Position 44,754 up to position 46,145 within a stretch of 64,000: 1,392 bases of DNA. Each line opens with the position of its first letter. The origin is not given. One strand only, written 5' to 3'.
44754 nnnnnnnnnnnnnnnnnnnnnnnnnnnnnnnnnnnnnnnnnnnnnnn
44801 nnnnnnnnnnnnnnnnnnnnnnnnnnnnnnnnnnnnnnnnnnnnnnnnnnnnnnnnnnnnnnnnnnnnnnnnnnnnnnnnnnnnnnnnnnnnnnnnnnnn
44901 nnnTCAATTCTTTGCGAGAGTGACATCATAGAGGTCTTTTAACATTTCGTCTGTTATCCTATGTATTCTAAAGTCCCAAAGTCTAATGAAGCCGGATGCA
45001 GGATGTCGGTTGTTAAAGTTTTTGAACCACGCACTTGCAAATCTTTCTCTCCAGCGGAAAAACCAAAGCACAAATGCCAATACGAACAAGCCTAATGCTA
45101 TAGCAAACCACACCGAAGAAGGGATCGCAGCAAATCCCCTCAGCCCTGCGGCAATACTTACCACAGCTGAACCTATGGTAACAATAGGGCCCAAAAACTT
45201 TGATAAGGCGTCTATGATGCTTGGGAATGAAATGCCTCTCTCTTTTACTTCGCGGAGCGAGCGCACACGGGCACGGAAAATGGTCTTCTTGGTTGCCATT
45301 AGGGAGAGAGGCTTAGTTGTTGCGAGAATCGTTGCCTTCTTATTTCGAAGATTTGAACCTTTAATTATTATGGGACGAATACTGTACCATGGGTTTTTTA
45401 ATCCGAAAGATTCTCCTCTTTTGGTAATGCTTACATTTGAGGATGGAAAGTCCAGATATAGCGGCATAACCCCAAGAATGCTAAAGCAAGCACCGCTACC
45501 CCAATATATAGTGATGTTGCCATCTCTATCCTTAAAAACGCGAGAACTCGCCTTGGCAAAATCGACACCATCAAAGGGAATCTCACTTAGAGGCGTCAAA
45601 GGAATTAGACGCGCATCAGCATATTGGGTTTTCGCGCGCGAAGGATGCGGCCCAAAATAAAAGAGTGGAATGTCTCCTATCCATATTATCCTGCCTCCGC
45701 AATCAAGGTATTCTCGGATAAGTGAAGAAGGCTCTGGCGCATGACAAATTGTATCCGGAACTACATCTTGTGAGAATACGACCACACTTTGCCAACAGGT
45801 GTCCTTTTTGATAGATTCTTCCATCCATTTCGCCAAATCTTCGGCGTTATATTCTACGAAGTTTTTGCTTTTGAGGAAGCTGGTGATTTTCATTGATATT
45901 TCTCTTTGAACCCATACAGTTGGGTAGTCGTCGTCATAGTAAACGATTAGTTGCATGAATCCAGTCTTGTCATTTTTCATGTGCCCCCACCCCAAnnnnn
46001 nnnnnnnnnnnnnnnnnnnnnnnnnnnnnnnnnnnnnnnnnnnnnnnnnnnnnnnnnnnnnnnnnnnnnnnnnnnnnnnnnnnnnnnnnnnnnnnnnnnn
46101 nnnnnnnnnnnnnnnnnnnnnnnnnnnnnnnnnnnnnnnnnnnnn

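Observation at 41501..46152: tRNA-Ile islet: DNA glycosylase between two membrane proteins sharing a GATase-like domain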

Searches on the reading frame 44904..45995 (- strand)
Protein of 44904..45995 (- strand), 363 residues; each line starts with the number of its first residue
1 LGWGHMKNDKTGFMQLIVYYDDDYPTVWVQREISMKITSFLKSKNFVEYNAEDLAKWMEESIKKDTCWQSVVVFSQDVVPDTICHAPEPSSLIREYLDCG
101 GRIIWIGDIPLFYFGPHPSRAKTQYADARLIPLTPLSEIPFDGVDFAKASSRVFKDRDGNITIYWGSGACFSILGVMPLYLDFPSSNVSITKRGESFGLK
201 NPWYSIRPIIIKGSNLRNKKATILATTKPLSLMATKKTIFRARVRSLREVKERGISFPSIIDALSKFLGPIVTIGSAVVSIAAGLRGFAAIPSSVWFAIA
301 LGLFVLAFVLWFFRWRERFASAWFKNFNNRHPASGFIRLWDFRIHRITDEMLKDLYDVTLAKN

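Call 9: search_protein_families(library=pfam, proteins=[window:44904-45995:-], max_evalue=0.1)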
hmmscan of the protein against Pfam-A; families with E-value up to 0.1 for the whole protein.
window:44904-45995:- (363 aa): 1 family
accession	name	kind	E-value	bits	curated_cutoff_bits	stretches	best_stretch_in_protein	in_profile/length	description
PF01184.24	Gpr1_Fun34_YaaH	-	0.024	14.7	25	1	221-292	14-81/207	GPR1/FUN34/yaaH family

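Call 10: search_protein_families(library=ncbifam, proteins=[window:44904-45995:-], max_evalue=0.1)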
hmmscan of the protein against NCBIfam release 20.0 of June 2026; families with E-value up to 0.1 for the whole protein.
window:44904-45995:- (363 aa): 0 families

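Call 11: search_protein_families(library=padloc, proteins=[window:44904-45995:-], max_evalue=0.1)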
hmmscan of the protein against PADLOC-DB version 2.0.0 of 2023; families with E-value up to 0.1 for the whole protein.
window:44904-45995:- (363 aa): 0 families

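Call 15: find_homologous_proteins(query=window:44904-45995:-, max_evalue=0.001)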
Query window:44904-45995:- (363 aa): 34 proteins with E <= 0.001 among 5355 candidates.
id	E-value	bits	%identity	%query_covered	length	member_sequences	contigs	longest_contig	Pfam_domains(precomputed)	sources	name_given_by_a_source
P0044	1.7e-242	822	100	99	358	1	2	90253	PF27344.1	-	-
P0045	1.2e-184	631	76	98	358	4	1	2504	PF27344.1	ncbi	-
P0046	1.2e-181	621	75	96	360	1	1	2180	PF27344.1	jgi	jgi:hypothetical protein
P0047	4.7e-166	570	72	96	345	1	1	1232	PF27344.1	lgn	-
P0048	4.3e-159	547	66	96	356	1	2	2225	PF27344.1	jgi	jgi:hypothetical protein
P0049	6.2e-150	517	65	96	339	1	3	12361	PF27344.1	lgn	-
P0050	1.9e-148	512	63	96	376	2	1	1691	PF27344.1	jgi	-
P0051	2.1e-128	446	58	96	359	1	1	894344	PF27344.1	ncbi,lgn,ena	-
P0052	1.4e-119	417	55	96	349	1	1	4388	PF27344.1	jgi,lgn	-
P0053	6.4e-96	339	47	96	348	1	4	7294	PF27344.1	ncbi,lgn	-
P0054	1.4e-95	338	48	96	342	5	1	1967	PF27344.1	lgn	-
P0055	4.2e-92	327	48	96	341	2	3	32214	PF27344.1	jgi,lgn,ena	-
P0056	1.0e-89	319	45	96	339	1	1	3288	PF27344.1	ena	-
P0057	6.2e-88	313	46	96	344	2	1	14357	PF27344.1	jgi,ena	-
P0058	6.3e-87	310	44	96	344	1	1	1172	PF27344.1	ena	-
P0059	3.0e-86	308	44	96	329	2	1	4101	PF27344.1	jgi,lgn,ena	-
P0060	4.6e-86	307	45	96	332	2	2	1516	PF27344.1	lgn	-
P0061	2.7e-85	304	43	98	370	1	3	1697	PF27344.1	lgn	-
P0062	5.9e-75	270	43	95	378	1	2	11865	PF27344.1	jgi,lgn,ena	jgi:hypothetical protein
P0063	3.3e-74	268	42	94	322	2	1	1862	PF27344.1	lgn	-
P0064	5.8e-74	267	39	96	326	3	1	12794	PF27344.1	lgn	-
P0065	1.5e-73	266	41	96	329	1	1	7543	PF27344.1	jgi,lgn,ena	-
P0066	8.6e-67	243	42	80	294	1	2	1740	PF27344.1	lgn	-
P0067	3.2e-64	235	39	89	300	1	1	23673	PF27344.1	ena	-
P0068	3.0e-63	232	41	85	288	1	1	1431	PF27344.1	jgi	jgi:hypothetical protein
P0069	8.4e-51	191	43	63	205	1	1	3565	PF27344.1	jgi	jgi:hypothetical protein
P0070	4.1e-37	146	31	98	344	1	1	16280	PF27344.1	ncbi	-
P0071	1.9e-35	140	29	94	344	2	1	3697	PF27344.1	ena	-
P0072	1.9e-34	137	31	95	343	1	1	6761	PF27344.1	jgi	-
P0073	4.5e-33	133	31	95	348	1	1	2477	PF27344.1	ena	-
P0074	9.3e-33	131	31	95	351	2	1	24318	PF27344.1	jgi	-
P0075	4.3e-30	123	29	98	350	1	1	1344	PF27344.1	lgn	-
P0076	1.8e-28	117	29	93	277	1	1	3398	PF27344.1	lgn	-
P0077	3.4e-25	107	32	84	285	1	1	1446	PF27344.1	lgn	-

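Call 19: find_encoding_contigs(protein=P0051, flank=8000, max_places=3)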
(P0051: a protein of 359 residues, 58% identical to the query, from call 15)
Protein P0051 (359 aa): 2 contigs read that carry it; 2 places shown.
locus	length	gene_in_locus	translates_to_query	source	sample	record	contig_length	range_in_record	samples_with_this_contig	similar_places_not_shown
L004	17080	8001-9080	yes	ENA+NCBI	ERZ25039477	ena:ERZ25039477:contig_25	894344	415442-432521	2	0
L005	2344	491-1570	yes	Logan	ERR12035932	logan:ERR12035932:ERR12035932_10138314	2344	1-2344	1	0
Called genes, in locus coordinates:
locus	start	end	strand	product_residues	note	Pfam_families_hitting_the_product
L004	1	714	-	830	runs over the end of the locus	-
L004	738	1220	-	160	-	-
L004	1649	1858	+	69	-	-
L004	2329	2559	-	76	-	-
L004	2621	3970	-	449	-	PF09674:DUF2400 (weak)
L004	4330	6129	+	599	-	PF23023:Anti-Pycsar_Apyc1 (faint), PF12706:Lactamase_B_2 (weak), PF07521:RMMBL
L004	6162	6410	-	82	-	PF08734:GYD (weak)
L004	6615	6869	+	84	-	-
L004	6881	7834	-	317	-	-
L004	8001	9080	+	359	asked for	PF27344:MJECL34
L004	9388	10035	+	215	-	-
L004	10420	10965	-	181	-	-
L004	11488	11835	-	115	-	-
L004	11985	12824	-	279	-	PF00571:CBS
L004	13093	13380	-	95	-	-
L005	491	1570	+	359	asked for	PF27344:MJECL34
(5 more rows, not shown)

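Call 20: find_encoding_contigs(protein=P0055, flank=8000, max_places=3)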
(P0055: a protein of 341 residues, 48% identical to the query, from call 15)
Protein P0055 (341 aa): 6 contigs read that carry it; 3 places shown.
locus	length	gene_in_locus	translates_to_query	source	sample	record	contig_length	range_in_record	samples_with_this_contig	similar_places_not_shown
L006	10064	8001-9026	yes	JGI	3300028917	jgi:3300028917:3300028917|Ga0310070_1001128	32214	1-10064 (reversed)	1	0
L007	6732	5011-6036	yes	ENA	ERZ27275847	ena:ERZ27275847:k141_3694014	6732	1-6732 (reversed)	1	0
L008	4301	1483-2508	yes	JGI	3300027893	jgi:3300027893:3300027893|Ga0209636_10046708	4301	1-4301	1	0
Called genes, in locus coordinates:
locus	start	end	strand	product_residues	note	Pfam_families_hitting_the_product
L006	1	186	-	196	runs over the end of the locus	PF00352:TBP, PF11858:DUF3378 (faint), PF00352:TBP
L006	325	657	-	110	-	PF01918:Alba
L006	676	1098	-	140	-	PF21473:OB_Ssb-like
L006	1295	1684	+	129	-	PF09921:DUF2153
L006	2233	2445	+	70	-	-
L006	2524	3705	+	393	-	PF04893:Yip1 (faint)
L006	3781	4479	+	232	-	PF00005:ABC_tran, PF02463:SMC_N (faint), PF13304:AAA_21 (faint)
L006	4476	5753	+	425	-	PF12704:MacB_PCD, PF02687:FtsX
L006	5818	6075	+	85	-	-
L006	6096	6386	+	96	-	PF21473:OB_Ssb-like, PF01336:tRNA_anti-codon (weak)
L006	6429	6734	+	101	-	PF01938:TRAM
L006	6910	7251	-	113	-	-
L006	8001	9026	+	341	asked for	PF27344:MJECL34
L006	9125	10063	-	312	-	?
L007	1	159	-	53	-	?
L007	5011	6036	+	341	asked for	PF27344:MJECL34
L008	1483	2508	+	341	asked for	PF27344:MJECL34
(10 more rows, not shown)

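Call 29: search_solved_structures(query=A1, max_evalue=10, show_alignments=2)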
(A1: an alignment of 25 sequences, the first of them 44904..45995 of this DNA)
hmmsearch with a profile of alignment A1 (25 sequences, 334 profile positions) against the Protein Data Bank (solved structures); distinct sequences matched with E-value up to 10: 0.

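Call 38: predict_structure(alignment_id=A1)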
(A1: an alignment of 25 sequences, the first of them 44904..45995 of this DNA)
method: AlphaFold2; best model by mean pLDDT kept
length: 363 residues; sequences in the alignment: 25
mean_pLDDT: 73.6   pTM: 0.73
mean pLDDT of the five models: 73.6, 70.4, 68.9, 68.1, 64.3
residues with pLDDT >= 90: 119; 70-90: 102; 50-70: 75; < 50: 67
segments of 3 or more residues with pLDDT < 50: 1-11, 134-148, 230-265
pLDDT, mean of each block of 10 residues (from residue 1): 37 82 90 95 97 98 96 95 87 95 91 86 61 45 44 79 81 80 72 91 76 57 77 43 37 35 48 62 57 65 74 67 90 90 80 93 75
secondary structure, 60 per line:
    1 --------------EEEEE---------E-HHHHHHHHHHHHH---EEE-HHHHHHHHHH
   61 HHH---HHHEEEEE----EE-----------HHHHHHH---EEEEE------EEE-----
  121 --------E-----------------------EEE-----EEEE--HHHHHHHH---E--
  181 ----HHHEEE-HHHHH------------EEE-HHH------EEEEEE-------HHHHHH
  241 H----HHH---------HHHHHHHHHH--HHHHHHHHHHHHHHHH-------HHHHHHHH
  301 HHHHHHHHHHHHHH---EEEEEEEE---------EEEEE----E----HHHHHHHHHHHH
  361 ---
elements in order: E15-19 H31-43 E47-49 H51-63 E70-74 H92-98 E102-106 E113-115 E153-155 E161-164 H167-174 E188-190 H192-196 E209-211 E222-227 H235-241 H258-267 H270-285 H293-314 E318-325 E335-339 H349-360

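Call 44: fold_search(model_id=the predicted structure, library=pdb)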
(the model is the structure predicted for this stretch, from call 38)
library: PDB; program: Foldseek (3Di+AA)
matches with E <= 10: 534; with E <= 0.001: 0
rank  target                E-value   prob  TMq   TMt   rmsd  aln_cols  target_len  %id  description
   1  3ble                  1.0e-01  0.18  0.11  0.12   9.2       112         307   12  Crystal structure of the catalytic domain of LiCMS in complexed with malonate (released 2008-11-11)
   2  3bli                  1.1e-01  0.16  0.11  0.13   8.9       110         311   14  Crystal structure of the catalytic domain of LiCMS in complexed with pyruvate and acetyl-CoA (released 2008-11-11)
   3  4c6r_A                1.3e-01  0.35  0.16  0.29   5.9       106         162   13  Crystal structure of the TIR domain from the Arabidopsis Thaliana disease resistance protein RPS4 (released 2014-05-28)
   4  9e0o_A                1.4e-01  0.75  0.17  0.09   4.6        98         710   15  CryoEM structure of inducible Lysine decarboxylase from Hafnia alvei L-hydrazino-Lysine analog at 2.04 Angstrom resolu (released 2025-06-04)
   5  3blf                  1.4e-01  0.15  0.11  0.13   9.0       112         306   13  Crystal structure of the catalytic domain of LiCMS in complexed with pyruvate (released 2008-11-11)
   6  4c6t_B                1.6e-01  0.35  0.16  0.30   5.1       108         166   12  Crystal structure of the RPS4 and RRS1 TIR domain heterodimer (released 2014-05-28)
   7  4h60                  2.0e-01  0.33  0.14  0.33   5.7       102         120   11  High resolution structure of Vibrio cholerae chemotaxis protein CheY4 crystallized in low pH (4.0) condition (released 2013-08-07)
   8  2c57_A                2.3e-01  0.21  0.16  0.28   6.1       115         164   14  H.pylori type II dehydroquinase in complex with FA1 (released 2006-02-22)
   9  8rh3_D                2.5e-01  0.18  0.14  0.28   7.3       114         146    9  Nucleoside 2'deoxyribosyltransferase from Chroococcidiopsis thermalis PCC 7203 WT bound to Gemcitabine (released 2024-02-21)
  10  9e0m_A                2.6e-01  0.63  0.17  0.09   4.4        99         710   14  CryoEM structure of holoenzyme of inducible Lysine decarboxylase from Hafnia alvei holoenzyme at 2.19 Angstrom resolut (released 2025-06-04)
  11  1i8j_A                2.6e-01  0.14  0.12  0.13   8.7        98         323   11  CRYSTAL STRUCTURE OF PORPHOBILINOGEN SYNTHASE COMPLEXED WITH THE INHIBITOR 4,7-DIOXOSEBACIC ACID (released 2001-06-20)
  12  1nat                  2.9e-01  0.44  0.15  0.37   5.4       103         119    9  CRYSTAL STRUCTURE OF SPOOF FROM BACILLUS SUBTILIS (released 1998-10-14)
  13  1m2e                  3.1e-01  0.33  0.16  0.34   5.7       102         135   13  Solution structure of the N-terminal domain of Synechococcus elongatus KaiA (KaiA135N); Average minimized structure. (released 2002-11-13)
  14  3n8k_Q                3.1e-01  0.30  0.17  0.36   5.2       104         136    7  Type II dehydroquinase from Mycobacterium tuberculosis complexed with citrazinic acid (released 2010-07-21)
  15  8pqr_D                3.3e-01  0.16  0.14  0.28   7.1       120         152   10  Nucleoside 2'deoxyribosyltransferase from Chroococcidiopsis thermalis PCC 7203 WT bound to DAD_Immucillin-H (released 2024-02-21)
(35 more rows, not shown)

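Call 54: find_encoding_contigs(protein=P0049, flank=8000, max_places=3)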
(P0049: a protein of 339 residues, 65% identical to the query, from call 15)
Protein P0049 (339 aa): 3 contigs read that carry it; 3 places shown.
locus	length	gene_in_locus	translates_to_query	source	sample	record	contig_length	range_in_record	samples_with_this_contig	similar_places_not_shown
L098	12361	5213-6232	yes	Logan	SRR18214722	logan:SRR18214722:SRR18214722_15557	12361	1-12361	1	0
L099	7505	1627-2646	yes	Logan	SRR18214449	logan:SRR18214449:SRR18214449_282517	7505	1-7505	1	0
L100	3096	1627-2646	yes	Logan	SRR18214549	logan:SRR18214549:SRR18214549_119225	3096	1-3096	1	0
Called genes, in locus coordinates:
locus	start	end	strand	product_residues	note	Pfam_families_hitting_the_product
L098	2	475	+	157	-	?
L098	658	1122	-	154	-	PF03358:FMN_red (faint), PF12724:Flavodoxin_5 (weak), PF00258:Flavodoxin_1 (weak)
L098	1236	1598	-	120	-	-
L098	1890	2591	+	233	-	PF03167:UDG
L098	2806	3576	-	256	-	-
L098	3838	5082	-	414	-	-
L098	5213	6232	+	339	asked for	PF27344:MJECL34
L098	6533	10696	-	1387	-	-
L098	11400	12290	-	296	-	PF00892:EamA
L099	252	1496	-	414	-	-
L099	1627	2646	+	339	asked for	PF27344:MJECL34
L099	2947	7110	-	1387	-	-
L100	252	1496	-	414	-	-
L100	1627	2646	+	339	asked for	PF27344:MJECL34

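Call 56: find_related_loci(query=A1, collection=viral_contigs, flank=8000)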
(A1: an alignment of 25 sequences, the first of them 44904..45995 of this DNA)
Query A1 (363 aa) in viral_contigs; peptide patterns used: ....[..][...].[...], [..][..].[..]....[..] (x = any residue, [..] = any of these).
28 stretches matched a pattern; 1 encode a relative of the query (tblastn E <= 1e-3); 1 distinct loci.
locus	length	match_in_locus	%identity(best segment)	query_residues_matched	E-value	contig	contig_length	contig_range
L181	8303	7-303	37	15-115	7e-19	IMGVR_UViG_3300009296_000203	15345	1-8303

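Call 82: search_protein_representatives(alignment_id=A1)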
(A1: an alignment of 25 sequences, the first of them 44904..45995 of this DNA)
Query: 25 sequences, 334 profile positions. Proteins with E-value up to 0.001 (for the whole library): 769; up to 1e-10: 500; up to 1e-30: 158. The best 150 are listed.
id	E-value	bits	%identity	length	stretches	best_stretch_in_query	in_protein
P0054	5.5e-144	496.0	-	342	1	1-332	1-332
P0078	2.2e-132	457.9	-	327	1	1-328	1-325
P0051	2.3e-130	451.3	-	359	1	1-330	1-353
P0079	4.5e-120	417.4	-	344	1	1-330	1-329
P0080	1.0e-108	380.1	-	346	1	1-328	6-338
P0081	2.9e-104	365.5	-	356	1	1-329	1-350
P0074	1.6e-99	349.9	-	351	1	2-329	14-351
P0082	8.2e-98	344.3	-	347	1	1-328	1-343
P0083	3.6e-80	286.3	-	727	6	2-107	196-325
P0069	2.7e-78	280.1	-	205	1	1-217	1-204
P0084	6.3e-77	275.6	-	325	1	2-328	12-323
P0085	6.9e-75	268.9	-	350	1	3-327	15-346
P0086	2.0e-74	267.4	-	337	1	2-327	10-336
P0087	5.0e-73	262.8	-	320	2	2-201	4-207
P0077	4.2e-72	259.8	-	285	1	45-327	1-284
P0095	3.4e-61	223.9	-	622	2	2-115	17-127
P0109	6.2e-56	206.6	-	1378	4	2-108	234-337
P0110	4.7e-54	200.4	-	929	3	2-105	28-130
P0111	2.2e-53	198.2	-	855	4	4-101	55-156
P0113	4.6e-53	197.1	-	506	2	3-182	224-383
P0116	3.1e-52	194.4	-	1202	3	4-105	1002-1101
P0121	8.8e-51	189.6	-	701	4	3-111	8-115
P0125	3.3e-50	187.7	-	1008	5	4-101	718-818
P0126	6.7e-50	186.7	-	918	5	4-104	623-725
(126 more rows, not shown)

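Call 83: search_protein_families(library=pfam, proteins=[P0083, P0095, P0109, P0110, P0111, P0113, P0116, P0121, P0125, P0126], max_evalue=0.001)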
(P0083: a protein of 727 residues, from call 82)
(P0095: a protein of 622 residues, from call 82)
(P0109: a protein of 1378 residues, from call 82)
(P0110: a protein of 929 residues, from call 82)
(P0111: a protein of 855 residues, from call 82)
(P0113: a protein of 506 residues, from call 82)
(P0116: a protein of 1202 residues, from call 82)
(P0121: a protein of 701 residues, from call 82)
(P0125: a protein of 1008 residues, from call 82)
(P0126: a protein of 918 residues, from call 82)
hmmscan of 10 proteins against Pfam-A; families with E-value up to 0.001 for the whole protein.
P0083 (727 aa): 1 family
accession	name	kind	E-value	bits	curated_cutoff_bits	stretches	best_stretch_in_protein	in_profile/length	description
PF07963.17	N_methyl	-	8e-05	22.5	21.2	1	8-33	2-27/27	Prokaryotic N-terminal methylation motif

P0095 (622 aa): 0 families

P0109 (1378 aa): 0 families

P0110 (929 aa): 0 families

P0111 (855 aa): 1 family
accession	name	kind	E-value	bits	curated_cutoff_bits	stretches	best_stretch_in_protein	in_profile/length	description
PF07691.17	PA14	-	1.8e-19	70.5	24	1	523-651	4-141/147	PA14 domain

P0113 (506 aa): 0 families

P0116 (1202 aa): 2 families
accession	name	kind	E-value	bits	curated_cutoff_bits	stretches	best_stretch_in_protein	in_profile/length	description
PF01663.27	Phosphodiest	-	4.3e-17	63.2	23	1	329-638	19-258/342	Type I phosphodiesterase / nucleotide pyrophosphatase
PF00884.28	Sulfatase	-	1.5e-05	25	25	1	461-590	141-247/301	Sulfatase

P0121 (701 aa): 0 families

P0125 (1008 aa): 5 families
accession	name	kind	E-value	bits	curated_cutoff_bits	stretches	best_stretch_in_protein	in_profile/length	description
PF07691.17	PA14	-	2.4e-09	37.6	24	1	470-605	12-145/147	PA14 domain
PF13620.12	CarboxypepD_reg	-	5.4e-09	36.7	32.3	2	260-334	2-80/82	Carboxypeptidase regulatory-like domain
PF00404.24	Dockerin_1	-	0.00018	22.1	22.9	1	947-996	1-50/57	Dockerin type I domain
PF00041.27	fn3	-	0.00019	22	25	1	344-422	2-67/84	Fibronectin type III domain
PF13399.11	LytR_C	-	0.0008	20.7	22.2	0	43-66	13-36/86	LytR cell envelope-related transcriptional attenuator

P0126 (918 aa): 8 families
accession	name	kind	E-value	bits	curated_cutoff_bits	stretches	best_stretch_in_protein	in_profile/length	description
PF13620.12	CarboxypepD_reg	-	1.4e-15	57.8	32.3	2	273-331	2-62/82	Carboxypeptidase regulatory-like domain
PF17802.7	SpaA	-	2.5e-05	24.8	23.1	0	278-323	8-62/91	Prealbumin-like fold domain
PF13364.12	BetaGal_ABD2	-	6.7e-05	24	23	1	422-500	35-110/112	Beta-galactosidase second all-beta domain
PF17210.9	SdrD_B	-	6.7e-05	23.5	29.7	0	539-579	25-65/112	SdrD B-like domain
PF02369.22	Big_1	-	0.00036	21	34.9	0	524-580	19-80/93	Bacterial Ig-like domain (group 1)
PF14686.12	fn3_3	-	0.00093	19.4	24.4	0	297-341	24-69/75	Polysaccharide lyase family 4, domain II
PF22904.2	NOMO1-like_2nd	-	0.00094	19.7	27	0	537-579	18-61/90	BOS complex subunit NOMO1-like, second beta sandwich domain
PF00404.24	Dockerin_1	-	0.00095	19.8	22.9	0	857-901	1-45/57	Dockerin type I domain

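Call 99: search_dna_similar(query=window:44904-45980:-, collection=plasmids, mode=protein, max_evalue=0.001, max_rows=10)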
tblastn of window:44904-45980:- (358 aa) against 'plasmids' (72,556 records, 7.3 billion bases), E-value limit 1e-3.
Records with a match: 1; places in all: 1; records where one place covers at least 80% of the query: 0.
Best place of each record, by identity: <60% 1.
By first word of the organism name: Methanocaldococcus 1.
By predicted mobility (MOB-suite, as given by PLSDB): non-mobilizable 1.
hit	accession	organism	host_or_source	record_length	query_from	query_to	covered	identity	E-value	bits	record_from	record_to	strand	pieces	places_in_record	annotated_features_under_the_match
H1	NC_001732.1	Methanocaldococcus jannaschii DSM 2661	-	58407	10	107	27%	37.6%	3e-11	72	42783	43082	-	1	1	hypothetical protein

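Call 103: get_annotated_region(hit=H1, flank=3000)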
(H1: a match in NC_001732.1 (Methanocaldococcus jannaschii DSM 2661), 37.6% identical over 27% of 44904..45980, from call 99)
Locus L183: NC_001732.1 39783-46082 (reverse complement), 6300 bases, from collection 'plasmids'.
description: Methanocaldococcus jannaschii DSM 2661 plasmid pDSM2661_1, complete sequence
organism: Methanocaldococcus jannaschii DSM 2661 (NCBI taxid 243232)
taxonomy: Archaea; Euryarchaeota; Methanococci; Methanococcales; Methanocaldococcaceae; Methanocaldococcus; Methanocaldococcus jannaschii; Methanocaldococcus jannaschii DSM 2661
host: -; source: -; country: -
typing (MOB-suite, as given by PLSDB): non-mobilizable; replicon rep_cluster_1119,rep_cluster_88
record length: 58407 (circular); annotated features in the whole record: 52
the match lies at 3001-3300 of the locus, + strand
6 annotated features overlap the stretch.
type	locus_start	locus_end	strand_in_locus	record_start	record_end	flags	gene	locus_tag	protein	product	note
CDS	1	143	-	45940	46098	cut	-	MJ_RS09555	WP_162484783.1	hypothetical protein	-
CDS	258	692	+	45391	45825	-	-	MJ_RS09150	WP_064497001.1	EVE domain-containing protein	-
CDS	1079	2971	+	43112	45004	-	-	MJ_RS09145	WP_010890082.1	ATP-dependent endonuclease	-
CDS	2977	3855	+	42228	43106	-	-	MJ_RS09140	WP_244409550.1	hypothetical protein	-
CDS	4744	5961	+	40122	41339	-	-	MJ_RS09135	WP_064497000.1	hypothetical protein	-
CDS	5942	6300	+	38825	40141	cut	-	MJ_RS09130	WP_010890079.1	hypothetical protein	-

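Call 106: search_protein_families(library=pfam, proteins=[L183:1079-2971:+, L183:2977-3855:+, L183:4744-5961:+], max_evalue=0.01)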
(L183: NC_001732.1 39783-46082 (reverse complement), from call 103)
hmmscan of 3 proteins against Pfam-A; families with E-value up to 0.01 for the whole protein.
L183:1079-2971:+ (630 aa): 9 families
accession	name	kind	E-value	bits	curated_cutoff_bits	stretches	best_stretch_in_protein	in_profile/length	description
PF13175.12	AAA_15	-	9.6e-30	104.9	32.1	1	1-351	1-374/374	AAA ATPase domain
PF13304.12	AAA_21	-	3.4e-22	80.3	27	2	269-350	221-302/304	AAA domain, putative AbiEii toxin, Type IV TA system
PF11398.14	DUF2813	-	5.3e-12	46.2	21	2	1-48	1-48/372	Protein of unknown function (DUF2813)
PF02463.25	SMC_N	-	1.6e-10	41.2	40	1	3-46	2-48/220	RecF/RecN/SMC N terminal domain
PF20469.4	OLD-like_TOPRIM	-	1.2e-09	39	23.2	1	409-477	1-67/67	Overcoming lysogenization defect protein-like, TOPRIM domain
PF13476.12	AAA_23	-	8e-09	36.9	27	1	6-157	2-120/201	AAA domain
PF00005.33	ABC_tran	-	0.00058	20.9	25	1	16-52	5-38/137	ABC transporter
PF00702.32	Hydrolase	-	0.0012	19.7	26.4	1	455-522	103-167/191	haloacid dehalogenase-like hydrolase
PF00503.26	G-alpha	-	0.0012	18.5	48.8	1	26-157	25-119/333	G-protein alpha subunit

L183:2977-3855:+ (292 aa): 0 families

L183:4744-5961:+ (405 aa): 0 families
